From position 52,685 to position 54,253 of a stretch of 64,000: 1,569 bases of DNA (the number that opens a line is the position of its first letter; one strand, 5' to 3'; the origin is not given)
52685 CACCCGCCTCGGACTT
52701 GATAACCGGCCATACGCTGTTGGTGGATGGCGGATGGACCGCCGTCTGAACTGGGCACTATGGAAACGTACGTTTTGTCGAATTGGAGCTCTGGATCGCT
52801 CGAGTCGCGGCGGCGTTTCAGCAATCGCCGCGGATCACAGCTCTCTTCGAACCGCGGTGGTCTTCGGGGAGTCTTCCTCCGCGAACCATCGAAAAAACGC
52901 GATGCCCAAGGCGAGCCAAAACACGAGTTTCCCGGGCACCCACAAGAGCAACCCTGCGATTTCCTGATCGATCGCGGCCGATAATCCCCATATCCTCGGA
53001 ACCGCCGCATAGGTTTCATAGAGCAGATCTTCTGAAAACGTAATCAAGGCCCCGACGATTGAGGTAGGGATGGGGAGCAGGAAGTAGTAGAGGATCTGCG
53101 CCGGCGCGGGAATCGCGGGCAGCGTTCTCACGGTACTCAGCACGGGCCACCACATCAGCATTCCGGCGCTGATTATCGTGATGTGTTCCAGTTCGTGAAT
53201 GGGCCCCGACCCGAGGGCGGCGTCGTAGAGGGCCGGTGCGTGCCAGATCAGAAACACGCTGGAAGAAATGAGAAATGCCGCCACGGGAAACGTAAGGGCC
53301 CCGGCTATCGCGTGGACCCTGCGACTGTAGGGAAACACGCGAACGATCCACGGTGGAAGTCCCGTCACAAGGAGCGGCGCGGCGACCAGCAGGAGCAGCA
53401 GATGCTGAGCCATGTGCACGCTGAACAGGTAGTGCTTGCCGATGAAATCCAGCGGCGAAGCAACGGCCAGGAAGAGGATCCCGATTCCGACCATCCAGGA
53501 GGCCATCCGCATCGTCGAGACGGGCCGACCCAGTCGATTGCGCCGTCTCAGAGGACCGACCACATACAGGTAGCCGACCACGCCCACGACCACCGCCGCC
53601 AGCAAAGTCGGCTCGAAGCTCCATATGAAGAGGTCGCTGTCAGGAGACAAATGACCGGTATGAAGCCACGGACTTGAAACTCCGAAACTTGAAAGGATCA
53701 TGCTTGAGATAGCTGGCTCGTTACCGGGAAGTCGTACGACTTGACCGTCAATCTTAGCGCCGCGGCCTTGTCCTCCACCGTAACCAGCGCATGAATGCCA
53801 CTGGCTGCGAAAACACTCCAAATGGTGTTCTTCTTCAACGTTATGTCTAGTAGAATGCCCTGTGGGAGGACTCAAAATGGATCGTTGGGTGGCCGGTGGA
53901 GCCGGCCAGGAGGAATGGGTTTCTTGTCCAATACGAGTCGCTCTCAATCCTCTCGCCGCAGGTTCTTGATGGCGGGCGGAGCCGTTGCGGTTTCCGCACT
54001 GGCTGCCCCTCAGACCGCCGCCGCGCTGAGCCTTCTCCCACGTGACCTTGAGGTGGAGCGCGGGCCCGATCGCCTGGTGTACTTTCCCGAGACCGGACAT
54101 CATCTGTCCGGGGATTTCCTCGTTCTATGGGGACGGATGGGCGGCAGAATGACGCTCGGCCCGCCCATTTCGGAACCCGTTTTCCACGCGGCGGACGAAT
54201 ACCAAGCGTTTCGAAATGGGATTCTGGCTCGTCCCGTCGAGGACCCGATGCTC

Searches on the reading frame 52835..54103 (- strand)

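Call 29: search_protein_families(library=pfam, proteins=[window:52835-54103:-], max_evalue=0.0001)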
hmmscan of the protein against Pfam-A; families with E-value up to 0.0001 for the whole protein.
window:52835-54103:- (422 aa): 1 family
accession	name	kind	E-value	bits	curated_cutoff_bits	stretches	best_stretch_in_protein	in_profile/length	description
PF09678.15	Caa3_CtaG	-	3.2e-51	174.5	27.7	1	176-408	1-236/237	Cytochrome c oxidase caa3 assembly factor (Caa3_CtaG)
